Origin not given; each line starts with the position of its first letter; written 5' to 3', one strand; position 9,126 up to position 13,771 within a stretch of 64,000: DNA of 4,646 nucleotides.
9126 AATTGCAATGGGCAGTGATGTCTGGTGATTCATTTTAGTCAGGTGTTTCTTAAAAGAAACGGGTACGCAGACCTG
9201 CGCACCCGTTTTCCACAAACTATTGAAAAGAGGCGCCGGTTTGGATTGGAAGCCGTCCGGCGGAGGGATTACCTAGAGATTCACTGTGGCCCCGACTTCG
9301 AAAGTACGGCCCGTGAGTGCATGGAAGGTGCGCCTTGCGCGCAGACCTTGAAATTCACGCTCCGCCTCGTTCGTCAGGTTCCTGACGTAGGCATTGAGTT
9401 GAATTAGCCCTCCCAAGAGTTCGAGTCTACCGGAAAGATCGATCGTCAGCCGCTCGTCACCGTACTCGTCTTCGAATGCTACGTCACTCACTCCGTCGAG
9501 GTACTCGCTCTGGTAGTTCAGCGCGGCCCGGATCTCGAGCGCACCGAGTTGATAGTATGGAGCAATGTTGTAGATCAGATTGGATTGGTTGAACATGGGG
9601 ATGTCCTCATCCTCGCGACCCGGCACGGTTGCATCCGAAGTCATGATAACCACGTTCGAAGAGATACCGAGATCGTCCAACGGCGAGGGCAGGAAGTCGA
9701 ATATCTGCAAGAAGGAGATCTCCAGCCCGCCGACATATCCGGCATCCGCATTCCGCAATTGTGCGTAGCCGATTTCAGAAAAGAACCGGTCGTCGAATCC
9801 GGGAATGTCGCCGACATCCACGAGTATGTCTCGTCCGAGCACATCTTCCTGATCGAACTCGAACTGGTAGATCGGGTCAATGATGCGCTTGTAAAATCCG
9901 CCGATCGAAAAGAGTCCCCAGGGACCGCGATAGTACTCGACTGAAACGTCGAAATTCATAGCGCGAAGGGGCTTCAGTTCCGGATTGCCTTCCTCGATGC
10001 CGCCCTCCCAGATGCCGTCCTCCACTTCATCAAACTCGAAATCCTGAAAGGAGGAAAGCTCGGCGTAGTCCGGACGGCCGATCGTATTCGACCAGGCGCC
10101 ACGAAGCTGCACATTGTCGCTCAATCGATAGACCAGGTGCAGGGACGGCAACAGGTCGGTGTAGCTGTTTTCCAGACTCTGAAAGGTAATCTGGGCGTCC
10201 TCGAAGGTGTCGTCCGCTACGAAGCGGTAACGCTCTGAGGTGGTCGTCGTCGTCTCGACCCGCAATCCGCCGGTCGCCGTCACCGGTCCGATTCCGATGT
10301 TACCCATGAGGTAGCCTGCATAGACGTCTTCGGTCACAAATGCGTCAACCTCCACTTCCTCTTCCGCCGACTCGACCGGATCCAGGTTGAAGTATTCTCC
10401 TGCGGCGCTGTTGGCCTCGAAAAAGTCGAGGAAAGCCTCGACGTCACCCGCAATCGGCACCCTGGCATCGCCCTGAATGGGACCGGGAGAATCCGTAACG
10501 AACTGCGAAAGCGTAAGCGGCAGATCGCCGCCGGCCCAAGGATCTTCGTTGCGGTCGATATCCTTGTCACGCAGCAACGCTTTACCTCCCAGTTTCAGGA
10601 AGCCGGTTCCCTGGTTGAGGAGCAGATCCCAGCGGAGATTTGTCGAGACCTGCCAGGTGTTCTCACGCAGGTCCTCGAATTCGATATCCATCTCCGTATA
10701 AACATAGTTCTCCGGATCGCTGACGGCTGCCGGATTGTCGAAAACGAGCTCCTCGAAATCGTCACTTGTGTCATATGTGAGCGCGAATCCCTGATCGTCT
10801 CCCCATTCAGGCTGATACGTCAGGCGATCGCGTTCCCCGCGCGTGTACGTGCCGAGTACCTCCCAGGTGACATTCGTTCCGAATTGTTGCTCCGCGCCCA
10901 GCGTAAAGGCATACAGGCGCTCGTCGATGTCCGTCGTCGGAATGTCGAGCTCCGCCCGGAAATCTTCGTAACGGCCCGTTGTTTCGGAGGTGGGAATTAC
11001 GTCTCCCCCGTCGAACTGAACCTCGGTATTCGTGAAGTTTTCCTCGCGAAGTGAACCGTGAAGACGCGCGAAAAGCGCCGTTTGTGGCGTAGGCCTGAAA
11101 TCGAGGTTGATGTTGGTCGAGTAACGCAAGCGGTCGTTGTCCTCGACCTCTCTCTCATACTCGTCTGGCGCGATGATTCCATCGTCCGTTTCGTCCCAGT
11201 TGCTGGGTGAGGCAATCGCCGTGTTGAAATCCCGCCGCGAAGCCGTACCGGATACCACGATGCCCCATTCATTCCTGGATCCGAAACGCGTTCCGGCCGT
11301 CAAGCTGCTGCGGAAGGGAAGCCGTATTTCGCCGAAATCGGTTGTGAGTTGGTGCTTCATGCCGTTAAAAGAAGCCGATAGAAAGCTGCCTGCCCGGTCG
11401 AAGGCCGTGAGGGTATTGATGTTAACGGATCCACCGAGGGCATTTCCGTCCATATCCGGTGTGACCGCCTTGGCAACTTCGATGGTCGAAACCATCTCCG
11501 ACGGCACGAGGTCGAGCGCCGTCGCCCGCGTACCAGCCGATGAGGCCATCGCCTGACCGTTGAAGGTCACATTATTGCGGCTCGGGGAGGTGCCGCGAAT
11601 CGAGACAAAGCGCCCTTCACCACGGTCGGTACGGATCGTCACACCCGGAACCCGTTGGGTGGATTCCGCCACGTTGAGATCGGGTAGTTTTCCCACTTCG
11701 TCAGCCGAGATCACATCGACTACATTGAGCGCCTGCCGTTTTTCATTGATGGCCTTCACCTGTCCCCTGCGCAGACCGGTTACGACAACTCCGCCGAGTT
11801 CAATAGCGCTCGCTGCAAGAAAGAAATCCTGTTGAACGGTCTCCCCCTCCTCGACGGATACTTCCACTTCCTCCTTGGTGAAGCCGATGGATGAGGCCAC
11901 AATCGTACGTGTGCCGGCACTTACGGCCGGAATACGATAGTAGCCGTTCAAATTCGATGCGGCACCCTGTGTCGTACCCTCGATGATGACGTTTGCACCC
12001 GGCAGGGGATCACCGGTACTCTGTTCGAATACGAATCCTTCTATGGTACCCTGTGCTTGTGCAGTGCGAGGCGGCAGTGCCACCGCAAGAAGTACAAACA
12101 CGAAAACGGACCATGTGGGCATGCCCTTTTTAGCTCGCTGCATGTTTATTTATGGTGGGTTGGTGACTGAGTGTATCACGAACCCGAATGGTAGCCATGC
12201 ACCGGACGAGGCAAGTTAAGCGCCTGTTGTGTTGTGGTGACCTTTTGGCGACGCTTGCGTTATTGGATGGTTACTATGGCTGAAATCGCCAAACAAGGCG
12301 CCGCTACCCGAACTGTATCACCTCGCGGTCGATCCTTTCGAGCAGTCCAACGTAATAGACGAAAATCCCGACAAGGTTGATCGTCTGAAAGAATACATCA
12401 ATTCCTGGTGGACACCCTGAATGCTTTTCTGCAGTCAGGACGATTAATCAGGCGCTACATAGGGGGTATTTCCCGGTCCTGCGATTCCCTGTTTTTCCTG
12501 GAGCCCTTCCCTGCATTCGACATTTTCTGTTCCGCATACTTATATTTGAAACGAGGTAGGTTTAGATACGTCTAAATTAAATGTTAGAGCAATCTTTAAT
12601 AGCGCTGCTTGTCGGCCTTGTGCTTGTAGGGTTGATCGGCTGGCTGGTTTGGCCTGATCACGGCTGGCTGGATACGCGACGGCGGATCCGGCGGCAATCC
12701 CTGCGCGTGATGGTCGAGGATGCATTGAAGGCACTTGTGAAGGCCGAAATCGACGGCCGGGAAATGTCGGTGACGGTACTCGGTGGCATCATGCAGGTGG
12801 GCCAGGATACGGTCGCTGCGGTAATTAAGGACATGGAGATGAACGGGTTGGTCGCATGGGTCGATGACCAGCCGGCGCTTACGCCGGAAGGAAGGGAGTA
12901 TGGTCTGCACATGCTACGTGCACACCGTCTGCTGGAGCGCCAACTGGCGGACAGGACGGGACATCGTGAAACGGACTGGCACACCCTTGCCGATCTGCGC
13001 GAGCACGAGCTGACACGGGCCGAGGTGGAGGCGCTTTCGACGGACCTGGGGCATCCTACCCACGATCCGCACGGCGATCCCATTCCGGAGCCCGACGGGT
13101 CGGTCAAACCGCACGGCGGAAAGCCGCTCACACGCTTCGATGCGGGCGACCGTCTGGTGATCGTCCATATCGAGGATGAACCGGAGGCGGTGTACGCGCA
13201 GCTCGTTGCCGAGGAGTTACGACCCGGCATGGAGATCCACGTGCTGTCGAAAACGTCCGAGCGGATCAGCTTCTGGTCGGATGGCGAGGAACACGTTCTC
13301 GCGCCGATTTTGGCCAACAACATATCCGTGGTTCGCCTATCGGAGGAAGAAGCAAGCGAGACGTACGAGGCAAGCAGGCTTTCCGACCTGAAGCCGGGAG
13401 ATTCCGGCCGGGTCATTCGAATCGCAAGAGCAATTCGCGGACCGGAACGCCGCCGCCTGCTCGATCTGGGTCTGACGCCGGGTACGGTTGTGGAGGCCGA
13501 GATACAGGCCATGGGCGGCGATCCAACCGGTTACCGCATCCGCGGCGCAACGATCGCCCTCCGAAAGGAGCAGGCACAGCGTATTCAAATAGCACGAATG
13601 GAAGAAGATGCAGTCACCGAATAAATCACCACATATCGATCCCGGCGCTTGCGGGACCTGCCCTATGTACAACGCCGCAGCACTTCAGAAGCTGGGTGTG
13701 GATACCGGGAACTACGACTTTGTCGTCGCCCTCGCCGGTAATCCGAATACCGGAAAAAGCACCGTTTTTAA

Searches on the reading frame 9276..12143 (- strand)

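Call 52: search_protein_families(library=ncbifam, proteins=[window:9276-12143:-], max_evalue=0.00001)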
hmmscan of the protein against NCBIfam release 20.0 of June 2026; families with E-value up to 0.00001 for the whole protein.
window:9276-12143:- (956 aa): 9 families
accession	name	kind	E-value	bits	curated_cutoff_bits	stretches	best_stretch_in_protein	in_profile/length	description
TIGR01782.1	TonB-Xanth-Caul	subfamily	1.2e-152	510.2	310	1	118-955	3-867/868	TonB-dependent receptor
TIGR04056.1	OMP_RagA_SusC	subfamily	1.2e-15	57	368.25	1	33-186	2-146/981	SusC/RagA family TonB-linked outer membrane protein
NF052345.1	S_layer_anammox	exception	3.3e-14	51.3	1400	1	27-127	1307-1409/1596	Kustd1514 family S-layer glycoprotein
TIGR01786.1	TonB-hemlactrns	subfamily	1.9e-11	43.1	323.75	1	133-249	16-138/719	TonB-dependent hemoglobin/transferrin/lactoferrin family receptor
TIGR01779.1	TonB-B12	equivalog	2.2e-10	39.7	599.7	1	116-265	28-174/614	TonB-dependent vitamin B12 receptor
NF007478.2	PRK10064.1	equivalog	9.7e-10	37.3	745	1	136-245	45-158/663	catecholate siderophore receptor CirA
TIGR01785.1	TonB-hemin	subfamily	1.4e-09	37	316.85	1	119-249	4-133/677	TonB-dependent heme/hemoglobin receptor family protein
NF007926.1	PRK10641.1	equivalog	1.8e-07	30.1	836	1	138-265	44-172/617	TonB-dependent vitamin B12 receptor BtuB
NF010048.1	PRK13524.1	subfamily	1e-06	27.5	493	0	129-249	45-180/744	FepA family TonB-dependent siderophore receptor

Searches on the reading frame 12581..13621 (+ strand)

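Call 52: search_protein_families(library=ncbifam, proteins=[window:12581-13621:+], max_evalue=0.00001)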
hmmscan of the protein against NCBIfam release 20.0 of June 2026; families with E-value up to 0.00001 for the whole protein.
window:12581-13621:+ (347 aa): 2 families
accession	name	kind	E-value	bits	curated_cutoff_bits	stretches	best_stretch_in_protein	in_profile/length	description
NF047407.1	TransRegMntRTherm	equivalog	2.5e-25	89.5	350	1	44-251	9-224/227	manganese-dependent transcriptional regulator MntR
NF053665.1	TransRegDtxRActin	equivalog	1.4e-11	44.3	290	1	72-176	36-140/233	iron-dependent transcriptional repressor DtxR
